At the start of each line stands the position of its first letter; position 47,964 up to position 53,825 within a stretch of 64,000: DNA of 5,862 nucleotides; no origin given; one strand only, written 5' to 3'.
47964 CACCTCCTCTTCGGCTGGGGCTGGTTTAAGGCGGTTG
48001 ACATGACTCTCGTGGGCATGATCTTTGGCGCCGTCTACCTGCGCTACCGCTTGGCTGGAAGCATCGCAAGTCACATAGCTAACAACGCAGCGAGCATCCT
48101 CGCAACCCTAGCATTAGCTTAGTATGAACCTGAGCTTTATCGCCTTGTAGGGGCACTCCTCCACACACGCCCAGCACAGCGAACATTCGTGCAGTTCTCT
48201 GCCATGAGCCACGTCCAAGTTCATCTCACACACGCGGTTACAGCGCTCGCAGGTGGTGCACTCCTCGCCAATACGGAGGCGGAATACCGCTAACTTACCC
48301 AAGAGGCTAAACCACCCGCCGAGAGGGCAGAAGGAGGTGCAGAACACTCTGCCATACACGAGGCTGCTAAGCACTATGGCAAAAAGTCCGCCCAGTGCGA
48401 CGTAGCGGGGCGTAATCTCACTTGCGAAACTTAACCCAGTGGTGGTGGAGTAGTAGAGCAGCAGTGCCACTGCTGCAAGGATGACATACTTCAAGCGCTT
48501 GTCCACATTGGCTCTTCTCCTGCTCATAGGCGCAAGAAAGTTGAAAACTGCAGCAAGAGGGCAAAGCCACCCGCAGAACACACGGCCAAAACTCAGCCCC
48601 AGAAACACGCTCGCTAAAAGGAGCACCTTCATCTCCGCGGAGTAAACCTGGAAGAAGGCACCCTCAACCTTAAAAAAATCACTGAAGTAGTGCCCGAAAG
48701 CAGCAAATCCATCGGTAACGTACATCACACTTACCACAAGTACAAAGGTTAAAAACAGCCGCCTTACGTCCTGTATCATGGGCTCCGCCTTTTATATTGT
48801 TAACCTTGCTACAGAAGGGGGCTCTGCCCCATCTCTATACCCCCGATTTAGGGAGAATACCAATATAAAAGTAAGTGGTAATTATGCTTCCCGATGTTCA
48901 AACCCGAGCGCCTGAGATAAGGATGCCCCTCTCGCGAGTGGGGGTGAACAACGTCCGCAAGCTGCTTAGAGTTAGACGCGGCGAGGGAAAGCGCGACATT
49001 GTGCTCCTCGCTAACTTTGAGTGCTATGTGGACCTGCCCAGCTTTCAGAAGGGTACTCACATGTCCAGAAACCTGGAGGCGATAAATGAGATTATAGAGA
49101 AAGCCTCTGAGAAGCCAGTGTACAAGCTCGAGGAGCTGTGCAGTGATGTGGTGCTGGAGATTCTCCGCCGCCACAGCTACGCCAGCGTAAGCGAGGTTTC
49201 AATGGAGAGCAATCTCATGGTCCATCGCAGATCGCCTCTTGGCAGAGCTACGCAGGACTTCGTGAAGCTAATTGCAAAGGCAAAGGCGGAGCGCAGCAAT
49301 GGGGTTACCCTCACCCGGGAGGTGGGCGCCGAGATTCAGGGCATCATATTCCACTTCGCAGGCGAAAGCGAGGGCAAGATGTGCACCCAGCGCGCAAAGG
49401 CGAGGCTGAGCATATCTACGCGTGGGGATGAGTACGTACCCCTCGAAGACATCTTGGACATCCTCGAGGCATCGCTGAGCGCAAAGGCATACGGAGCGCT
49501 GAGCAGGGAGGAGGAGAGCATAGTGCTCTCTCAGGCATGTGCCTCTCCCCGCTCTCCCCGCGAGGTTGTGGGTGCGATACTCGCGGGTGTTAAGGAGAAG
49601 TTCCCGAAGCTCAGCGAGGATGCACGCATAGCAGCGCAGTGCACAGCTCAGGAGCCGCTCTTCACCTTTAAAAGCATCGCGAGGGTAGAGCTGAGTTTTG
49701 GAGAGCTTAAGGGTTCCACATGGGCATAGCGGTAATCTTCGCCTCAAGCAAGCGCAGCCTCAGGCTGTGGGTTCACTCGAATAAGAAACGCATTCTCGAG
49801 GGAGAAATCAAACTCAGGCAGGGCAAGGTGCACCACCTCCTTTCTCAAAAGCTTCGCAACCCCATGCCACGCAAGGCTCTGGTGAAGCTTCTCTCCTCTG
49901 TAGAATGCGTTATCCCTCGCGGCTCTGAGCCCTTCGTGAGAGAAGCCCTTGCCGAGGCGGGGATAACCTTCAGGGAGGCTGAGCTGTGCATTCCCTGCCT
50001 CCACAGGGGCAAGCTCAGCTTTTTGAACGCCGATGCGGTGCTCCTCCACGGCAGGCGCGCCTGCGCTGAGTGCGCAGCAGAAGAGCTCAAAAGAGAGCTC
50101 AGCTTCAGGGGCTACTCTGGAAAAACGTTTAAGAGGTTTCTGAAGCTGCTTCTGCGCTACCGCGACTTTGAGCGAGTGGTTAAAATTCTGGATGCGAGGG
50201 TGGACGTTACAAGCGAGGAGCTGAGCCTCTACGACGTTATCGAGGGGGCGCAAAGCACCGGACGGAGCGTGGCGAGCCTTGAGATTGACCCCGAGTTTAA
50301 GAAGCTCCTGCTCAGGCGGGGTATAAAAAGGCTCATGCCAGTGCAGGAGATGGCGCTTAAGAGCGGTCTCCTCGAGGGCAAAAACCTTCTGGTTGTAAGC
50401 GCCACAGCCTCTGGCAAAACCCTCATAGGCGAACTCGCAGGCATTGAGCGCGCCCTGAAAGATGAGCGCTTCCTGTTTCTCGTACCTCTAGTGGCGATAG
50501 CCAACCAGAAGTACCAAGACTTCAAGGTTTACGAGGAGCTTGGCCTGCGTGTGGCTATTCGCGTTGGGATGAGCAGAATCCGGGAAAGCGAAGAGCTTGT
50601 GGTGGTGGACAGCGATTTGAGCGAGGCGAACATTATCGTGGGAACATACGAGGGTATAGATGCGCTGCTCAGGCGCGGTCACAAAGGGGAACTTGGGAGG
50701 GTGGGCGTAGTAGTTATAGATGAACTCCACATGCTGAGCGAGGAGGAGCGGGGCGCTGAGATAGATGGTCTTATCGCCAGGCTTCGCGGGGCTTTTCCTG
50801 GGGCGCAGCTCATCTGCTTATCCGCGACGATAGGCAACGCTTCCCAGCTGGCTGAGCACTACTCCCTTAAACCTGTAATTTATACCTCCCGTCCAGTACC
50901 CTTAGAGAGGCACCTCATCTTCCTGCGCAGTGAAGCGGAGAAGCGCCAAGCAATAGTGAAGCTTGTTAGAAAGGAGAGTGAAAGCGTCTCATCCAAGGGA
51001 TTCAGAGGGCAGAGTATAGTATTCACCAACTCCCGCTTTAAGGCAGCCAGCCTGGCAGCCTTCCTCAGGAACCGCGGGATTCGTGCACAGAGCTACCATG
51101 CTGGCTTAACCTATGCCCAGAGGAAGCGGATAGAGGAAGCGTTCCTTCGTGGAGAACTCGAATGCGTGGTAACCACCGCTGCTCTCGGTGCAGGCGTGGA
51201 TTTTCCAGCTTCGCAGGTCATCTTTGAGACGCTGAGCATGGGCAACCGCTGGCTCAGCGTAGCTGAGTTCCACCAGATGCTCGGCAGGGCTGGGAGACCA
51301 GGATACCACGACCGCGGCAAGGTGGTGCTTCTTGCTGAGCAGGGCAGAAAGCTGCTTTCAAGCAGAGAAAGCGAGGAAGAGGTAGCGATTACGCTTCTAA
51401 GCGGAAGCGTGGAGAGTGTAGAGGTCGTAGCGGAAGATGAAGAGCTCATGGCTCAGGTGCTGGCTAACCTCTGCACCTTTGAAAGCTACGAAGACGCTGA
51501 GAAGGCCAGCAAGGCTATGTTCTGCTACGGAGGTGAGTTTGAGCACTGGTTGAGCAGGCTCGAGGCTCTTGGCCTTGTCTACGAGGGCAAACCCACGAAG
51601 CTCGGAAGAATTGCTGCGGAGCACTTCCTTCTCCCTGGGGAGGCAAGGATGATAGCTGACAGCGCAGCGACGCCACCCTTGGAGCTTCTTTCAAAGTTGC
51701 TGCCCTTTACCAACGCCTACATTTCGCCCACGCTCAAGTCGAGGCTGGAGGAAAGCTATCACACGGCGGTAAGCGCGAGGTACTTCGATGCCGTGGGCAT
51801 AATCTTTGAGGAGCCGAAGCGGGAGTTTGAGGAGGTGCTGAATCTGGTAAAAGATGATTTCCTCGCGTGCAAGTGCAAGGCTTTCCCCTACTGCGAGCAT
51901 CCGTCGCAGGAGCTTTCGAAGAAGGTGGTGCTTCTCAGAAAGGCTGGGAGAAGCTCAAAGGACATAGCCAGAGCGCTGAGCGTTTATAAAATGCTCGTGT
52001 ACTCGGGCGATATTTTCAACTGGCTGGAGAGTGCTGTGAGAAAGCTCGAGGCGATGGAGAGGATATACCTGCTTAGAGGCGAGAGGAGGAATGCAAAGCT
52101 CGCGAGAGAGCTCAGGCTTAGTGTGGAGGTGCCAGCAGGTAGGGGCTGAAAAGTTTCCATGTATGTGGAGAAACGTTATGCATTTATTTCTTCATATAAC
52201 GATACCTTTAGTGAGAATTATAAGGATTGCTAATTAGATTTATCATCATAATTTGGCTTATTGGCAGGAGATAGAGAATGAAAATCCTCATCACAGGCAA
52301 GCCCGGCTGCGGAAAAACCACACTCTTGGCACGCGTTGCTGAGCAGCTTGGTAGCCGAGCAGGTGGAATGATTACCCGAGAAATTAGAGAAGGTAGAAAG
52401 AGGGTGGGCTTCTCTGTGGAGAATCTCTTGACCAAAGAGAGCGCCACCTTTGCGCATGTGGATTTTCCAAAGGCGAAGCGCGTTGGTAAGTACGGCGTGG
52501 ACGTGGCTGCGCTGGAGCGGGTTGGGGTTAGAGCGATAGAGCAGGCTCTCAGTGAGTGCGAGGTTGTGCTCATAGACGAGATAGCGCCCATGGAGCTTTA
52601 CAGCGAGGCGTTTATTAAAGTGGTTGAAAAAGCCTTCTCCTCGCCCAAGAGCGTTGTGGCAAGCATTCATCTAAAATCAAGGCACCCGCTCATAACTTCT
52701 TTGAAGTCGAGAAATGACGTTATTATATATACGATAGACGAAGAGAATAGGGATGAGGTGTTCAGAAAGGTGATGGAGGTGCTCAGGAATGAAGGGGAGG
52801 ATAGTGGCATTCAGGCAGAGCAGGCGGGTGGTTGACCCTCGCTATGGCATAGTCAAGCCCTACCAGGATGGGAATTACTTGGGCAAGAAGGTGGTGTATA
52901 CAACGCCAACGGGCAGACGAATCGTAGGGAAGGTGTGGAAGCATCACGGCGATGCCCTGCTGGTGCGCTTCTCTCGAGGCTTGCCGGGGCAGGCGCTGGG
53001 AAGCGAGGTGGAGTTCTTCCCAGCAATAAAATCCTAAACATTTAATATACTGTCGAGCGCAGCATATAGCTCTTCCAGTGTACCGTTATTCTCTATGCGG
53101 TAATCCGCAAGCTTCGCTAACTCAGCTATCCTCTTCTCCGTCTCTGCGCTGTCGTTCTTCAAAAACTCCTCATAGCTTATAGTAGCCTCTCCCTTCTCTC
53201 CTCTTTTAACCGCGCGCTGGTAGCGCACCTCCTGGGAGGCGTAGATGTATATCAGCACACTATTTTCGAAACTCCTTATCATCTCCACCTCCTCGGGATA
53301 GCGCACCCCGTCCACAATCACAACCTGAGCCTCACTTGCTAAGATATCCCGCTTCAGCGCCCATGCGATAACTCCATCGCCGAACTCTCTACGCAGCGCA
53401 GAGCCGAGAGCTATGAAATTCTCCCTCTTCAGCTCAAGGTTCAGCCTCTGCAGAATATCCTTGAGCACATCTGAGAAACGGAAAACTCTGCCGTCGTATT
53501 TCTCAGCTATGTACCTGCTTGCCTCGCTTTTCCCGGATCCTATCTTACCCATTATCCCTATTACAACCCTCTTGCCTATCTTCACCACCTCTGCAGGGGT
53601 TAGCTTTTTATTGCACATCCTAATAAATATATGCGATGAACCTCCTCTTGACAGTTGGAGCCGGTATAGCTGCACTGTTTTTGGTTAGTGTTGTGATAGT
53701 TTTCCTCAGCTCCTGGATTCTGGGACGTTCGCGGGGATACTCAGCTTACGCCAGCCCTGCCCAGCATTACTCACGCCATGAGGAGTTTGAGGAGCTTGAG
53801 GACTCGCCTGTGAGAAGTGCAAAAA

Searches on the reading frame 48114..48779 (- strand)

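Call 86: search_protein_families(library=pfam, proteins=[window:48114-48779:-], max_evalue=0.00001)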
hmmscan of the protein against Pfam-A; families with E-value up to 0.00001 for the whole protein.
window:48114-48779:- (221 aa): 1 family
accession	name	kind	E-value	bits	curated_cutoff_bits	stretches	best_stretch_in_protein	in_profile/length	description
PF12801.12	Fer4_5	-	8.6e-14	51.7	22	2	52-89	7-44/48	4Fe-4S binding domain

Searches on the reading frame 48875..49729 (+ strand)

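Call 86: search_protein_families(library=pfam, proteins=[window:48875-49729:+], max_evalue=0.00001)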
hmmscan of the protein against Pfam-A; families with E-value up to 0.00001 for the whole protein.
window:48875-49729:+ (284 aa): 1 family
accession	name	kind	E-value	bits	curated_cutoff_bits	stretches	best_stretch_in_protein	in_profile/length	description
PF02649.19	GCHY-1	-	8.1e-37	127.6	25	1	5-227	1-222/260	Type I GTP cyclohydrolase folE2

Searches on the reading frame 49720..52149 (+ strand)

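Call 87: search_protein_families(library=pfam, proteins=[window:49720-52149:+], max_evalue=0.00001)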
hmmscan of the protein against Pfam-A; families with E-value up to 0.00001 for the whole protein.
window:49720-52149:+ (809 aa): 4 families
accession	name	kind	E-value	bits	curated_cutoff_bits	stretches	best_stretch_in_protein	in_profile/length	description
PF00270.35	DEAD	-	1.1e-28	100.6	26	1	207-373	2-163/167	DEAD/DEAH box helicase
PF19131.5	DUF5814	-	8.1e-27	94.1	25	1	662-799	2-145/148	Family of unknown function (DUF5814)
PF00271.37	Helicase_C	-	1.7e-16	60.9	23.5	1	413-528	7-110/110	Helicase conserved C-terminal domain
PF04851.21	ResIII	-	3.1e-12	47.1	22.5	1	205-371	4-162/164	Type III restriction enzyme, res subunit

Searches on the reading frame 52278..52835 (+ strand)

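Call 87: search_protein_families(library=pfam, proteins=[window:52278-52835:+], max_evalue=0.00001)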
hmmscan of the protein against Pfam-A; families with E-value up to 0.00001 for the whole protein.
window:52278-52835:+ (185 aa): 3 families
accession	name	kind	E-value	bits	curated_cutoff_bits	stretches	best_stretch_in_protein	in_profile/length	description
PF03266.21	NTPase_1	-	2.5e-51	174.3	23.9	1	2-166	1-168/168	NTPase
PF13401.12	AAA_22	-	2.4e-06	28.3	27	0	3-106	8-97/130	AAA domain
PF13238.12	AAA_18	-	3.2e-06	28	29.4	0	3-102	1-80/128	AAA domain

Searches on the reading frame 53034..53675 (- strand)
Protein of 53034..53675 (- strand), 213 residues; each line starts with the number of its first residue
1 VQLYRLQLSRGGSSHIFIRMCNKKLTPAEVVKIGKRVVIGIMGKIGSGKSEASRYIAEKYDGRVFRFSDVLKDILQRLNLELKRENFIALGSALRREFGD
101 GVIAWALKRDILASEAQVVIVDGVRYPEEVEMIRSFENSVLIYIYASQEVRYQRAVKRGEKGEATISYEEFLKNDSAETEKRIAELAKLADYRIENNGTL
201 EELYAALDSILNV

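Call 87: search_protein_families(library=pfam, proteins=[window:53034-53675:-], max_evalue=0.00001)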
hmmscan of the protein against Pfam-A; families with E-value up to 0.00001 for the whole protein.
window:53034-53675:- (213 aa): 3 families
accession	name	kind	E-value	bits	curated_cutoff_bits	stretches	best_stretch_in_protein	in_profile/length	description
PF13238.12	AAA_18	-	1e-12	49.1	29.4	1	39-163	1-116/128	AAA domain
PF13207.12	AAA_17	-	6.8e-11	43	27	1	43-170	2-134/136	AAA domain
PF21448.3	DNMK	-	8.5e-06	26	27.1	0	39-77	3-41/232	Deoxynucleotide monophosphate kinase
